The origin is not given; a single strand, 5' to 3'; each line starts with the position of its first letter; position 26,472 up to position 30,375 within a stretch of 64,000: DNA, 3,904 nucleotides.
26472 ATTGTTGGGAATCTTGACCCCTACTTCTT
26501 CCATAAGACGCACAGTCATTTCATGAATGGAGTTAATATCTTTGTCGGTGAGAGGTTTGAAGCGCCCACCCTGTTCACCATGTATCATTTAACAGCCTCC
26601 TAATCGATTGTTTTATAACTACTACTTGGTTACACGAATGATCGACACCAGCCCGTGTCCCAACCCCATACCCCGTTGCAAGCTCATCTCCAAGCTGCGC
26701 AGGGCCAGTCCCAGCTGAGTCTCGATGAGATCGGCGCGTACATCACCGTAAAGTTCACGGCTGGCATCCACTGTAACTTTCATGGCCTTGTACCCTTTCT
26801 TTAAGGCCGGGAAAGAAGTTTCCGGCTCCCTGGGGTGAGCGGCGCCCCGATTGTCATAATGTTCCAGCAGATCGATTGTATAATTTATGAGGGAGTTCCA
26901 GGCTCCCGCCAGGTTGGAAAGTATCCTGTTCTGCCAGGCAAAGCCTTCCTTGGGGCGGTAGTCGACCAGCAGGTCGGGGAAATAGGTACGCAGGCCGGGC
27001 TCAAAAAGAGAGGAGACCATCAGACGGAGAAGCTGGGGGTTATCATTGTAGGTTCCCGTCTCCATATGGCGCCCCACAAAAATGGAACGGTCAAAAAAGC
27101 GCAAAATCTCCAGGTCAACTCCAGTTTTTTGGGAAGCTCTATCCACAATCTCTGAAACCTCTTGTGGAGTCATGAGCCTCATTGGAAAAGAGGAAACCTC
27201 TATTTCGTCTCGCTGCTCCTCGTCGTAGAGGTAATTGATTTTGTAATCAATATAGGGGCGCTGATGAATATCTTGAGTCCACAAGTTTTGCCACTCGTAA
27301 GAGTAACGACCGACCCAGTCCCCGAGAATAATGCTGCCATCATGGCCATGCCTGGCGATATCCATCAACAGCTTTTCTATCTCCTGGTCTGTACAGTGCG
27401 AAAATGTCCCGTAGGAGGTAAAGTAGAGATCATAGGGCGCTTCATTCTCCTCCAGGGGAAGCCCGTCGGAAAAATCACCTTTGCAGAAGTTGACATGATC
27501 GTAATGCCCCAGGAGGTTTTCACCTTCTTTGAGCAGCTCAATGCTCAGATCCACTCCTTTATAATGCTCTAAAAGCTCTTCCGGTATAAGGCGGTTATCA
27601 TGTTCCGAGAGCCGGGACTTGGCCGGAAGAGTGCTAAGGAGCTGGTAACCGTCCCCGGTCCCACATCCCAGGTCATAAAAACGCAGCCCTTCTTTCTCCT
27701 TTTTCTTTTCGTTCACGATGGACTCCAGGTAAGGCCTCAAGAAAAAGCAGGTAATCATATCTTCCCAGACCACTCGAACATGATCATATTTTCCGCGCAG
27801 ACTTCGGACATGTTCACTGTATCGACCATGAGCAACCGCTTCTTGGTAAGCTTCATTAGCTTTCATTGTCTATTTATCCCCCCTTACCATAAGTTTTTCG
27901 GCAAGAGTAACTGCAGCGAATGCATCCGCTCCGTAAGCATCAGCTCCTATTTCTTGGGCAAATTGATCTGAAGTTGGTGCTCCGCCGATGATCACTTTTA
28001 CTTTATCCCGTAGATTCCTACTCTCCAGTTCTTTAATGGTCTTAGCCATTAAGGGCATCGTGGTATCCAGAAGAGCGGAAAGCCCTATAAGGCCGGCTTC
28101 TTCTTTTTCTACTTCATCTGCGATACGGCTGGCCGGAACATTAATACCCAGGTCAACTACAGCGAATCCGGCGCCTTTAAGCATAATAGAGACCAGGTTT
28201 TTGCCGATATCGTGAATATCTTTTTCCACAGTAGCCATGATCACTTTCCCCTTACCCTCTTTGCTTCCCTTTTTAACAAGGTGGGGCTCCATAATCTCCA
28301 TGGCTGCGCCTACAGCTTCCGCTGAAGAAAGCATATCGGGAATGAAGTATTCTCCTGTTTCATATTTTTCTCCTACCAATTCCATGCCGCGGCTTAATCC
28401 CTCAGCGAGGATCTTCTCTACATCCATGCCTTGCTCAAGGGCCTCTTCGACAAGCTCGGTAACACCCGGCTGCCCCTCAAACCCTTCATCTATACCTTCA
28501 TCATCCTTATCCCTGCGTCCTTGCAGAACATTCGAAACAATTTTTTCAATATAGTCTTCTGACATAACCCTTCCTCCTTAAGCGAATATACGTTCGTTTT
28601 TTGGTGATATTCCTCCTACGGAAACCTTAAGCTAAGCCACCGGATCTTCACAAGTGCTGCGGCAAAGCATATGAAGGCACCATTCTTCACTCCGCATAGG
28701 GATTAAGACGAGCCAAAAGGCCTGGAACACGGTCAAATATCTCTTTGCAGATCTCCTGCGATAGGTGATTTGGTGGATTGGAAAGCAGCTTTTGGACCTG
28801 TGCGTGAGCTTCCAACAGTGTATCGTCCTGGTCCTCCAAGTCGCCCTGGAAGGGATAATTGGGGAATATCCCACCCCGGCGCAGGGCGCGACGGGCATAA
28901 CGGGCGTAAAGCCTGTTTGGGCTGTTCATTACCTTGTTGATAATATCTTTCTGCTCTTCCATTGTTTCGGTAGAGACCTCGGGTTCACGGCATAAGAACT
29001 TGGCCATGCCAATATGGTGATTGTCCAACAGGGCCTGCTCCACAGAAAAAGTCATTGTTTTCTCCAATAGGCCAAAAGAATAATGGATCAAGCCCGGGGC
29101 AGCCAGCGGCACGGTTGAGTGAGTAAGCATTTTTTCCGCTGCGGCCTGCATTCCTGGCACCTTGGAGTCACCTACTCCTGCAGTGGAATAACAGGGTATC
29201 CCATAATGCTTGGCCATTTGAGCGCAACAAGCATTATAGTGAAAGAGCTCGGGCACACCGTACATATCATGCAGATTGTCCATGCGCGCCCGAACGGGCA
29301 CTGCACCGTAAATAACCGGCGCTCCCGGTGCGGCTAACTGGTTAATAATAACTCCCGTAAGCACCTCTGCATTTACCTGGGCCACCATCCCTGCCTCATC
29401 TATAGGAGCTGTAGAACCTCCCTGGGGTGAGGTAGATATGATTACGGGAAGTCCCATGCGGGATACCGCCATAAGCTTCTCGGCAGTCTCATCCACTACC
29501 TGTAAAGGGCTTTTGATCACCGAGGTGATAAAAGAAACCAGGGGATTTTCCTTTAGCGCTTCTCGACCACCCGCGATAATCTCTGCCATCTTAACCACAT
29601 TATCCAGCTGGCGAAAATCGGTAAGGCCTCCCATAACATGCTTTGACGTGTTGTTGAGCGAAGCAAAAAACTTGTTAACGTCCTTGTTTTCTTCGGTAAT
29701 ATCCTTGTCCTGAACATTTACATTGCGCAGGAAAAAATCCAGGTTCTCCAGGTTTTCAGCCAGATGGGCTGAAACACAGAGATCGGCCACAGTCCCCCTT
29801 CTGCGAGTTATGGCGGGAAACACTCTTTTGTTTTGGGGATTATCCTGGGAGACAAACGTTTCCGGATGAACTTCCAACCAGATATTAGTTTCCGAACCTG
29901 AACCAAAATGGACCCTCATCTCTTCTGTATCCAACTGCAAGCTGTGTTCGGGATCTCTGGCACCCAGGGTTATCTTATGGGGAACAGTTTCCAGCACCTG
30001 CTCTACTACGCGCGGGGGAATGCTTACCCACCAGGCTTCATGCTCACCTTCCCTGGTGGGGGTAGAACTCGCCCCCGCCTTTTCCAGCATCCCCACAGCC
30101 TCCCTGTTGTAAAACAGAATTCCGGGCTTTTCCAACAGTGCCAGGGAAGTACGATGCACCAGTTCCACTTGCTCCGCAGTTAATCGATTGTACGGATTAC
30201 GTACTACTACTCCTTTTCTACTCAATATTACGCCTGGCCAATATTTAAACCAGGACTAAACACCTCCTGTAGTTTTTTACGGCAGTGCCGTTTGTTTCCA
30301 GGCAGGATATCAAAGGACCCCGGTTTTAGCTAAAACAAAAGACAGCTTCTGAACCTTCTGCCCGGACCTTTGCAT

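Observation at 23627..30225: Six-gene corrinoid methyltransferase operon with two non-Pyl MttB paralogues and an embedded EgtD-like SAM methyltransferase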

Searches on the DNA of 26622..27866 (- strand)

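Call 51: search_rna_families(sources=[L003, L005, L006, L007, L008, L010, L050], threshold=gathering)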
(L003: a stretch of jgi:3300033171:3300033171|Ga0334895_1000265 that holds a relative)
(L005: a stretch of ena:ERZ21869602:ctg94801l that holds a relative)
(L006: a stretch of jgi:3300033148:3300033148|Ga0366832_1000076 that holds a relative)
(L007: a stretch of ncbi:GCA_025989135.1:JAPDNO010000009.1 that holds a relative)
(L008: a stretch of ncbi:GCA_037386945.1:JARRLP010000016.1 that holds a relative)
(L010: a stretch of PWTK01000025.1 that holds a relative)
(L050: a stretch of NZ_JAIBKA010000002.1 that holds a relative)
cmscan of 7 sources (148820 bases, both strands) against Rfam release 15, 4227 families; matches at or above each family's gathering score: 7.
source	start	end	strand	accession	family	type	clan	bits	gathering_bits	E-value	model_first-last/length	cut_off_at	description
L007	12209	12308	+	RF02510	PYLIS_3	Cis-reg;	-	65.5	38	9.4e-11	1-100/100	no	Pyrrolysine insertion sequence mttB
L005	2380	2452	+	RF00005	tRNA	Gene; tRNA;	CL00001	62.8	29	6.8e-11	1-71/71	no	tRNA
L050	5981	6080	+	RF02510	PYLIS_3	Cis-reg;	-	58.8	38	4.4e-09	1-100/100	no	Pyrrolysine insertion sequence mttB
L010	12397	12496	+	RF02510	PYLIS_3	Cis-reg;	-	58.2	38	6e-09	1-100/100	no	Pyrrolysine insertion sequence mttB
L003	16837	16936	+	RF02510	PYLIS_3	Cis-reg;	-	52.8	38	1.3e-07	1-100/100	no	Pyrrolysine insertion sequence mttB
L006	6237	6336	+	RF02510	PYLIS_3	Cis-reg;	-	52.7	38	1.4e-07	1-100/100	no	Pyrrolysine insertion sequence mttB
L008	6453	6552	+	RF02510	PYLIS_3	Cis-reg;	-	49.3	38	1e-06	1-100/100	no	Pyrrolysine insertion sequence mttB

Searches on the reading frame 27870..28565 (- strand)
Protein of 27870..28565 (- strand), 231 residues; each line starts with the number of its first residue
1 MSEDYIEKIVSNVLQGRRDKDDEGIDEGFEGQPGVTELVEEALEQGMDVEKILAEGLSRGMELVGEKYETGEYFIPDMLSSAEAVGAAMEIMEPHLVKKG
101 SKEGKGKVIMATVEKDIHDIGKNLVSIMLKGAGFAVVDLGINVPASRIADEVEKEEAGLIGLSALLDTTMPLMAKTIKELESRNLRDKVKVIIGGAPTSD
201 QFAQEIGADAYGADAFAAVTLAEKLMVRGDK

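Call 4: search_protein_families(library=pfam, proteins=[window:27870-28565:-], max_evalue=0.01)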
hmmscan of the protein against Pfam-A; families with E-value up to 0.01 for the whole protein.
window:27870-28565:- (231 aa): 2 families
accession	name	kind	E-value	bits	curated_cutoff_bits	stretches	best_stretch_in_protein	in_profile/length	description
PF02310.24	B12-binding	-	7.6e-27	94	32.1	1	106-219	1-120/121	B12 binding domain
PF02607.22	B12-binding_2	-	4.2e-16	59.3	23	1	34-92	16-73/74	B12 binding domain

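Call 5: search_protein_families(library=ncbifam, proteins=[window:27870-28565:-], max_evalue=0.01)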
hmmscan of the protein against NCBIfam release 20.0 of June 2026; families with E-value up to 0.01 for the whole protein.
window:27870-28565:- (231 aa): 15 families
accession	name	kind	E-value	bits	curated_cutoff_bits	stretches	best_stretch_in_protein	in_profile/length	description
NF047996.1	corrin_MtgC_2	exception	6.6e-56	189.1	370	1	34-226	19-210/212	glycine betaine-specific corrinoid protein MtgC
TIGR02370.1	pyl_corrinoid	subfamily_domain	5.3e-55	185.9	215.3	1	34-216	13-195/197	methyltransferase cognate corrinoid protein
NF047995.1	corrinoid_MtgC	exception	1.1e-52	178.7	310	1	35-226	20-213/215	glycine betaine-specific corrinoid protein MtgC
NF041607.1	dimeth_corrin_MtbC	equivalog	1.1e-47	162.2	350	1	35-225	13-202/203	dimethylamine corrinoid protein MtbC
TIGR02082.1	metH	equivalog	2.1e-43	148.2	1010.85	1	34-227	661-859/1182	methionine synthase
NF040669.1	MtaC2_Meth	equivalog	6.2e-37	127.4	450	1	32-226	55-246/267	methanol--corrinoid protein MtaC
NF007024.0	PRK09490.1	equivalog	4.7e-34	117.4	1497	1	38-203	680-847/1234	methionine synthase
NF040655.1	MtaC_Meth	equivalog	1.7e-32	112.4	420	1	34-226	50-238/253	methanol--corrinoid protein MtaC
TIGR00640.1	acid_CoA_mut_C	subfamily_domain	2.4e-09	37.3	57.45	1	106-200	3-97/132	methylmalonyl-CoA mutase C-terminal domain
NF006944.0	PRK09426.1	equivalog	5.2e-08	31.3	876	1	57-209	540-694/721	methylmalonyl-CoA mutase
NF002612.0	PRK02261.1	equivalog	6e-08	32.3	110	1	105-196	3-93/148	methylaspartate mutase subunit S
NF040743.1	ornith_mutase_E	equivalog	2e-06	26.1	800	1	88-211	578-708/730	D-ornithine 4,5-aminomutase subunit OraE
NF052513.1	TransRegCarH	equivalog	9e-06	25.2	400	1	49-209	112-262/274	HTH-type transcriptional repressor CarH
NF052385.1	Lys_5_6_beta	equivalog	1.7e-05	24.6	280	1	133-216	138-225/241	lysine 5,6-aminomutase subunit beta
TIGR01501.1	MthylAspMutase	equivalog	0.00014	21.6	135.8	1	107-169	3-65/134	methylaspartate mutase subunit S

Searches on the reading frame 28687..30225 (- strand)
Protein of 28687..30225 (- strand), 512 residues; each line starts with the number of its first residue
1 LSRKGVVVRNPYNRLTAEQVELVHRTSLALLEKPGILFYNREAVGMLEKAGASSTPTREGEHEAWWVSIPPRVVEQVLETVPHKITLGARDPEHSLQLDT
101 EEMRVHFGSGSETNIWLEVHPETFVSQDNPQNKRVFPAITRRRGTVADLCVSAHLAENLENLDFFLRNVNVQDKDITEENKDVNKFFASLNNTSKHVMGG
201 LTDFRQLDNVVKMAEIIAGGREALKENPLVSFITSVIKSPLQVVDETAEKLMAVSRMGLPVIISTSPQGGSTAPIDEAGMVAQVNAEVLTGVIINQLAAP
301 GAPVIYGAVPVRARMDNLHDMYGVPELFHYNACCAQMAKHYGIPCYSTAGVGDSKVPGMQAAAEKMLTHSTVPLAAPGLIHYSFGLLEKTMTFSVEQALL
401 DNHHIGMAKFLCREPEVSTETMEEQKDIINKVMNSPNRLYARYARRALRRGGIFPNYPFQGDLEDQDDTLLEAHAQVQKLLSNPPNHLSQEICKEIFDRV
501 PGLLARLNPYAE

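Call 4: search_protein_families(library=pfam, proteins=[window:28687-30225:-], max_evalue=0.01)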
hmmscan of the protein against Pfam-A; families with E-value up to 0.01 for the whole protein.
window:28687-30225:- (512 aa): 1 family
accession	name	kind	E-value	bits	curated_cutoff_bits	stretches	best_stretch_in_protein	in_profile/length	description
PF06253.16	MTTB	-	1.7e-63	214.8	25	1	10-432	29-418/500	Trimethylamine methyltransferase (MTTB)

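Call 5: search_protein_families(library=ncbifam, proteins=[window:28687-30225:-], max_evalue=0.01)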
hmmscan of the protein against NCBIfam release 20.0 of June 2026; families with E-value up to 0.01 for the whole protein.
window:28687-30225:- (512 aa): 1 family
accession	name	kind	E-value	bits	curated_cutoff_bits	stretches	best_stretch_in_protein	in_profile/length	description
TIGR02369.2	trimeth_pyl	equivalog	4.1e-79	266.3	525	1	14-439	5-399/469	[trimethylamine--corrinoid protein] Co-methyltransferase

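Call 21: search_solved_structures(query=window:28687-30225:-, max_evalue=0.001)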
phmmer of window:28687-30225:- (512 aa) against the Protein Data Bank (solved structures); distinct sequences matched with E-value up to 0.001: 5.
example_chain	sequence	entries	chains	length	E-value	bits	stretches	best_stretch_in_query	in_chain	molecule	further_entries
9yce_A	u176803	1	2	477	5.3e-41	144.4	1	11-492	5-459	Glycine betaine methyltransferase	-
2qne_A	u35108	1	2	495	5.6e-41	144.3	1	11-492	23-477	Putative methyltransferase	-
7xcl_A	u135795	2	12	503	5.8e-36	127.7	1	13-447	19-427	Trimethylamine methyltransferase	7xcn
7xcm_A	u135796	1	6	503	8.3e-36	127.2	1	13-447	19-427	Trimethylamine methyltransferase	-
4yyc_A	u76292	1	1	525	2.2e-25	92.9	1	12-421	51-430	Putative trimethylamine methyltransferase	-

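Call 33: search_solved_structures(query=window:28687-30225:-, max_evalue=1e-30, show_alignments=3)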
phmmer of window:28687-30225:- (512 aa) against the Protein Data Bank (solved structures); distinct sequences matched with E-value up to 1e-30: 4.
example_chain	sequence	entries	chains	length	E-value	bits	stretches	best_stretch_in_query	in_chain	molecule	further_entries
9yce_A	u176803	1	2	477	5.3e-41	144.4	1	11-492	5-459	Glycine betaine methyltransferase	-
2qne_A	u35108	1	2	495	5.6e-41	144.3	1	11-492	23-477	Putative methyltransferase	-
7xcl_A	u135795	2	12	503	5.8e-36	127.7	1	13-447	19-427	Trimethylamine methyltransferase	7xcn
7xcm_A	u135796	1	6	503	8.3e-36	127.2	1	13-447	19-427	Trimethylamine methyltransferase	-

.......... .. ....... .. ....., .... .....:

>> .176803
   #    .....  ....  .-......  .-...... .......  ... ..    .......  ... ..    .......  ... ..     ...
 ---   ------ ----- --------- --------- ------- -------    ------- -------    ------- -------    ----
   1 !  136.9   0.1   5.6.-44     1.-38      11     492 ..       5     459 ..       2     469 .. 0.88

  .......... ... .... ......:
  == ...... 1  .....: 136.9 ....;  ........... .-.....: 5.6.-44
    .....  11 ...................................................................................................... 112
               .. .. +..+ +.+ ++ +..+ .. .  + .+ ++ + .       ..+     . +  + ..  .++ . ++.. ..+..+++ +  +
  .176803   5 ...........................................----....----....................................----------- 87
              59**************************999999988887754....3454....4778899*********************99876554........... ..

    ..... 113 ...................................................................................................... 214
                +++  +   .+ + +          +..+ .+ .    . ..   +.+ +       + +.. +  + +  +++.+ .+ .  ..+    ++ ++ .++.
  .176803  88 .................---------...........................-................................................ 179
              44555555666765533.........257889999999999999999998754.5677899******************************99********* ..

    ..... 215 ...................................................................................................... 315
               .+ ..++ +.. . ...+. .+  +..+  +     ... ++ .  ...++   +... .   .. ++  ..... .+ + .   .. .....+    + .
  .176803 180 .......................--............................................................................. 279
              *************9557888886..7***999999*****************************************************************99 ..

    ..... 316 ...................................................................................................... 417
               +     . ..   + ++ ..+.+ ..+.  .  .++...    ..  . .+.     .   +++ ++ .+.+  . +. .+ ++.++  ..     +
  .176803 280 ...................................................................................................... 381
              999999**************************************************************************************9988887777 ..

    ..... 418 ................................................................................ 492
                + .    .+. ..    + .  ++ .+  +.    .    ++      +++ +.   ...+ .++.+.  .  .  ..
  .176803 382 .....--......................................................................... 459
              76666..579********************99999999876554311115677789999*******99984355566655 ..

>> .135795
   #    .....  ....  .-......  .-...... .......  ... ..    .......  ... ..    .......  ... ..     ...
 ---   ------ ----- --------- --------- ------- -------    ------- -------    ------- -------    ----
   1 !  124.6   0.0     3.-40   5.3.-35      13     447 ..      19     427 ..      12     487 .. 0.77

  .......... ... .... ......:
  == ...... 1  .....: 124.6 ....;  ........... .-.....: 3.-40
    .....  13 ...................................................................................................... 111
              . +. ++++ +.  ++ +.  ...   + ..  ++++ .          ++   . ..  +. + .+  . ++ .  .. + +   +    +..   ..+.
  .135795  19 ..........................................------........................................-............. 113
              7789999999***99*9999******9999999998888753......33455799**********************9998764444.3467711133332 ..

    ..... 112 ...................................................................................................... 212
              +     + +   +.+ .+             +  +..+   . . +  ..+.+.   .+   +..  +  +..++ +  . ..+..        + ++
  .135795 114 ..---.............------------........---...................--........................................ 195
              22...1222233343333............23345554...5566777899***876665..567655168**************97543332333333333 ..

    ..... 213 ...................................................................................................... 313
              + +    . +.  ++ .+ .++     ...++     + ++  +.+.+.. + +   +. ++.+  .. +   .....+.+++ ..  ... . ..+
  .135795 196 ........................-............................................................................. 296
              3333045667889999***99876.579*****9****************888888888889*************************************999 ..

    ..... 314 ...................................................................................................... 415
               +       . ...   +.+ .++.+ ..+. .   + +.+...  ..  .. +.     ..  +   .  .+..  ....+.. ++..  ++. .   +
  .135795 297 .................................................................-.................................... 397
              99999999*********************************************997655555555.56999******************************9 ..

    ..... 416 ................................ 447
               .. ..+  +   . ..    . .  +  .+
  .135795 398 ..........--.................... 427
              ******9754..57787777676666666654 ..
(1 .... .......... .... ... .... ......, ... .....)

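Call 68: find_homologous_proteins(query=window:28687-30225:-)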
Query window:28687-30225:- (512 aa): 2119 proteins with E <= 0.001 among 8000 candidates; the best 120 are listed.
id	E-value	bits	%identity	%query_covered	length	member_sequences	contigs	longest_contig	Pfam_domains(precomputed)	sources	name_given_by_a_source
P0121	0.0e+0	1163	100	100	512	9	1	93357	PF06253.17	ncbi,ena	-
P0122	5.9e-261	885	75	100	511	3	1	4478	PF06253.17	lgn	-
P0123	9.1e-253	858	70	100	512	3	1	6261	PF06253.17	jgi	-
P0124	5.2e-251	852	71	100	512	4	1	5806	PF06253.17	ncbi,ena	-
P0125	7.3e-251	851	72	100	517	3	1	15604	PF06253.17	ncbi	-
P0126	1.7e-249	847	71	100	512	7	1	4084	PF06253.17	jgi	-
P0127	6.3e-246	835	70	100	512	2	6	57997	PF06253.17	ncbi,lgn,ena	-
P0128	3.2e-232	790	67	100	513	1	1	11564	PF06253.17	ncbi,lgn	-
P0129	6.7e-231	786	68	100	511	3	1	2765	PF06253.17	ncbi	-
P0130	1.2e-229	781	66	100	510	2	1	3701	PF06253.17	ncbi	-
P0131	2.4e-229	780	66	100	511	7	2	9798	PF06253.17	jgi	-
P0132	3.3e-229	780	67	100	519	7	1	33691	PF06253.17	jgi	jgi:trimethylamine---corrinoid protein Co-methyltransferase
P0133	8.8e-228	775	66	100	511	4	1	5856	PF06253.17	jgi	-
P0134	1.1e-227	775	66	100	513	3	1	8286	PF06253.17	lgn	-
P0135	2.1e-227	774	66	100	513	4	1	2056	PF06253.17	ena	-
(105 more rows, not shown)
